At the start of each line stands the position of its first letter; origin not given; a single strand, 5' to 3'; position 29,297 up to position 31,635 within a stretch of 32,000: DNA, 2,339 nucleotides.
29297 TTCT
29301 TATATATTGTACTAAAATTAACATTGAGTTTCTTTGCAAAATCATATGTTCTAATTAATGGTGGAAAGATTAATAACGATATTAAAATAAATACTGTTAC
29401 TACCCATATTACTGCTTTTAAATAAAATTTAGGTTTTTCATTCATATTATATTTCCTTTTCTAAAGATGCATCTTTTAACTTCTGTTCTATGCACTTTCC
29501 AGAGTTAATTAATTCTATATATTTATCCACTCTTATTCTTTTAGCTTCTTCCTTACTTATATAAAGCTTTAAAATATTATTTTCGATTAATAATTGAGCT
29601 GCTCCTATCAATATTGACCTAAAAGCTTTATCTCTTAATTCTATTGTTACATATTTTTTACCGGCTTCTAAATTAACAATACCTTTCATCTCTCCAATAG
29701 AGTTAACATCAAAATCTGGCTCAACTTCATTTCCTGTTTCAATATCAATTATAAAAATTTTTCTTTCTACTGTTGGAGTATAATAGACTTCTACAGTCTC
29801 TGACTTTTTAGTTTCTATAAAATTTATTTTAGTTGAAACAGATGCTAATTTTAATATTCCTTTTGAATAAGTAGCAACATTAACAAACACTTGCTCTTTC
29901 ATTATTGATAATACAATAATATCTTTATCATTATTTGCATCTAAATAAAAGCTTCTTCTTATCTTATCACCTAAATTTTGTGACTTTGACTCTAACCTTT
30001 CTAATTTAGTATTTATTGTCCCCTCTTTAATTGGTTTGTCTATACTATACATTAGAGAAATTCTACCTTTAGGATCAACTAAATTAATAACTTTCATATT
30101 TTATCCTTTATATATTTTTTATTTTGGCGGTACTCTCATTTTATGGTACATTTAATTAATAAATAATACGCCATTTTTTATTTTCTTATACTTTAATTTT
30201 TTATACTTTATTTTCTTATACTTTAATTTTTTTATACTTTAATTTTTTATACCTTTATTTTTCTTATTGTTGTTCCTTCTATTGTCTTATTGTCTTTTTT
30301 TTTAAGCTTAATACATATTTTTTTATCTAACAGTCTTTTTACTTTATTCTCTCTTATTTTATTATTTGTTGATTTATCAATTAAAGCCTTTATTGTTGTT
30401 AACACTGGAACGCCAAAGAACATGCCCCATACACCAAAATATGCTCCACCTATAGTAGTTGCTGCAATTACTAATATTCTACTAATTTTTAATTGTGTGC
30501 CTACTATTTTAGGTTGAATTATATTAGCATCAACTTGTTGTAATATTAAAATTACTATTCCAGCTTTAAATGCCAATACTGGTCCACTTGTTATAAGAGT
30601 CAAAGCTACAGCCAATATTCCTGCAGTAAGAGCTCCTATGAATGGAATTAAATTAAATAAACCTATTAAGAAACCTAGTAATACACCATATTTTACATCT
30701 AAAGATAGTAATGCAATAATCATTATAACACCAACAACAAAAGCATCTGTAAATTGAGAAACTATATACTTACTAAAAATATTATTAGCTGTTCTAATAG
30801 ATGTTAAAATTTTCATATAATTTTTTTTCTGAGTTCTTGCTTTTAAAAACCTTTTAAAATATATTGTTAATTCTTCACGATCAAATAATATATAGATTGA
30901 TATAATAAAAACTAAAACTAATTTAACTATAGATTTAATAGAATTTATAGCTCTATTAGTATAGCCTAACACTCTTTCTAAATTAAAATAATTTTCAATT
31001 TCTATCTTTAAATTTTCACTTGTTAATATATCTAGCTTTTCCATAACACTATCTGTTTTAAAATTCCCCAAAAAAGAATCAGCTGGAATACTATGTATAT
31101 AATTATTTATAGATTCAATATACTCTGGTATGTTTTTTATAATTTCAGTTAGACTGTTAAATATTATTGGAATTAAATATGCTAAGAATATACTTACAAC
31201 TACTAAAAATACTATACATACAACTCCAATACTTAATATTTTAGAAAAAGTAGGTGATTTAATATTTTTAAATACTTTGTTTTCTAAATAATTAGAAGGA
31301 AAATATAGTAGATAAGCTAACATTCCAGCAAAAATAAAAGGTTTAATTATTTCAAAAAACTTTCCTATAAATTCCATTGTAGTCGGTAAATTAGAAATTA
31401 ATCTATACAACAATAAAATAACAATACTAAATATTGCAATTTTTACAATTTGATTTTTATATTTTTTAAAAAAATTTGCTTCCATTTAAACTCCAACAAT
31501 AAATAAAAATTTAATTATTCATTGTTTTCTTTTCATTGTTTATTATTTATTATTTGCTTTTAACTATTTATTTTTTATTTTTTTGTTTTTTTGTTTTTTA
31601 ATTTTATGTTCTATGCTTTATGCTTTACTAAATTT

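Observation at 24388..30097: Four-gene operon coupling an orphan VirD4/TraG-type ATPase to a membrane-anchored SbcD/SbcC (Mre11/Rad50)-like pair: candidate membrane DNA-surveillance or DNA-processing system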

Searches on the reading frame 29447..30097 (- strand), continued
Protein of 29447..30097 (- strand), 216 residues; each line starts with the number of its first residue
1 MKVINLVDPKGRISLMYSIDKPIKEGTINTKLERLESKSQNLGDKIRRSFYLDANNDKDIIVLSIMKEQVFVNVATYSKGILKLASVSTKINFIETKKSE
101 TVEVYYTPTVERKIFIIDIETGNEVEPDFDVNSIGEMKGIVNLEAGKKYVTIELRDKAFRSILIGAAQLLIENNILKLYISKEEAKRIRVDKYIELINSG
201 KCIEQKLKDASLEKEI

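Call 96: find_encoding_contigs(protein=P0536, flank=8000, max_places=2)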
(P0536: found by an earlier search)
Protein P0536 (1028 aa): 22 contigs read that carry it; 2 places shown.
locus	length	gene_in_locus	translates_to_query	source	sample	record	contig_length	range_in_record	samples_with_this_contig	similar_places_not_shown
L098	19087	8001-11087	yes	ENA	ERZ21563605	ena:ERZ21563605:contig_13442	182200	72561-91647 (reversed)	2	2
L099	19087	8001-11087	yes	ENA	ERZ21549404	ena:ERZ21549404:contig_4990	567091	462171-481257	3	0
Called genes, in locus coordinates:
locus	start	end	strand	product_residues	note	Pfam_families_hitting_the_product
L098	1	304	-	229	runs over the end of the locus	PF00072:Response_reg, PF23198:PDE8A_N (weak), PF00486:Trans_reg_C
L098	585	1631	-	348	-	PF02661:Fic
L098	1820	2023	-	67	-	PF18495:VbhA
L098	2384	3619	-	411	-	PF02920:Integrase_DNA, PF14659:Phage_int_SAM_3 (weak), PF00589:Phage_integrase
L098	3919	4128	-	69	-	PF20063:DUF6462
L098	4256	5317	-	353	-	PF13481:AAA_25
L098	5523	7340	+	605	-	PF19553:DUF6076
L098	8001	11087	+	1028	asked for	PF08238:Sel1 (faint)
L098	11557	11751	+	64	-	-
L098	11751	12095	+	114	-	-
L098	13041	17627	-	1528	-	PF13306:LRR_5, PF00625:Guanylate_kin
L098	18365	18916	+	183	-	PF13443:HTH_26 (weak)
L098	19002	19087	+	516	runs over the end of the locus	PF00665:rve, PF22483:Mu-transpos_C_2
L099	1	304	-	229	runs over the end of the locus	PF00072:Response_reg, PF23198:PDE8A_N (weak), PF00486:Trans_reg_C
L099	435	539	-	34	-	-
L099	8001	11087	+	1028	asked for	PF08238:Sel1 (faint)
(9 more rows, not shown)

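Call 102: find_related_loci(query=A4, collection=viral_contigs, flank=6000)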
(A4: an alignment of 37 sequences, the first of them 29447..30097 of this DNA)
Query A4 (216 aa) in viral_contigs; peptide patterns used: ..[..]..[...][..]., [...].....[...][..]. (x = any residue, [..] = any of these).
120 stretches matched a pattern, but none encodes a relative of the query by tblastn (E <= 1e-3).

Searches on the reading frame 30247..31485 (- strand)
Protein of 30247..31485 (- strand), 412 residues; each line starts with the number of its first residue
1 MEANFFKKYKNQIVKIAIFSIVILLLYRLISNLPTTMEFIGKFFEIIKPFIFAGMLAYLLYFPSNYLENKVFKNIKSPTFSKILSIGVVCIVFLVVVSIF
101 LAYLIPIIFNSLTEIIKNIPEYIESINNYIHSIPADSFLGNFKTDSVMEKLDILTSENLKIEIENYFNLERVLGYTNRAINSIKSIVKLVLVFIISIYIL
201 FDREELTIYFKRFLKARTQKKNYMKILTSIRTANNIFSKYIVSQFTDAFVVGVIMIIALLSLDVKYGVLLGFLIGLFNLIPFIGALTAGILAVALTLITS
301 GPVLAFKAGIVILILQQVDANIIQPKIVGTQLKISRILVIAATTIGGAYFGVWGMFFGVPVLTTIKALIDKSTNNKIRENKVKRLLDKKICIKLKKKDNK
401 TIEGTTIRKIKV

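Call 3: search_protein_families(library=pfam, proteins=[window:30247-31485:-], max_evalue=0.01)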
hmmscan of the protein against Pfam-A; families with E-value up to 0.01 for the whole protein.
window:30247-31485:- (412 aa): 1 family
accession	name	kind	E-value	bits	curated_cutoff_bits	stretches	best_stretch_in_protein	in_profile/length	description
PF01594.21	AI-2E_transport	-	4.1e-56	191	34.3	1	25-371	13-325/327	AI-2E family transporter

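Call 4: search_protein_families(library=ncbifam, proteins=[window:30247-31485:-], max_evalue=0.01)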
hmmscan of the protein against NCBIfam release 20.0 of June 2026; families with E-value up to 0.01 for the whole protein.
window:30247-31485:- (412 aa): 3 families
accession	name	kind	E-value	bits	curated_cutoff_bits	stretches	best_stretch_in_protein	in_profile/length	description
TIGR02872.1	spore_ytvI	equivalog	2.3e-25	89.7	198.15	1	36-370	12-337/341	sporulation integral membrane protein YtvI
NF045801.1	efflux_ABUW_0982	equivalog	1.6e-21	76.7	675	1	46-375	28-346/392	chloramphenicol efflux transporter CxpE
NF008930.0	PRK12287.1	subfamily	1.5e-16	60.9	318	1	39-372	26-328/344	AI-2E family transporter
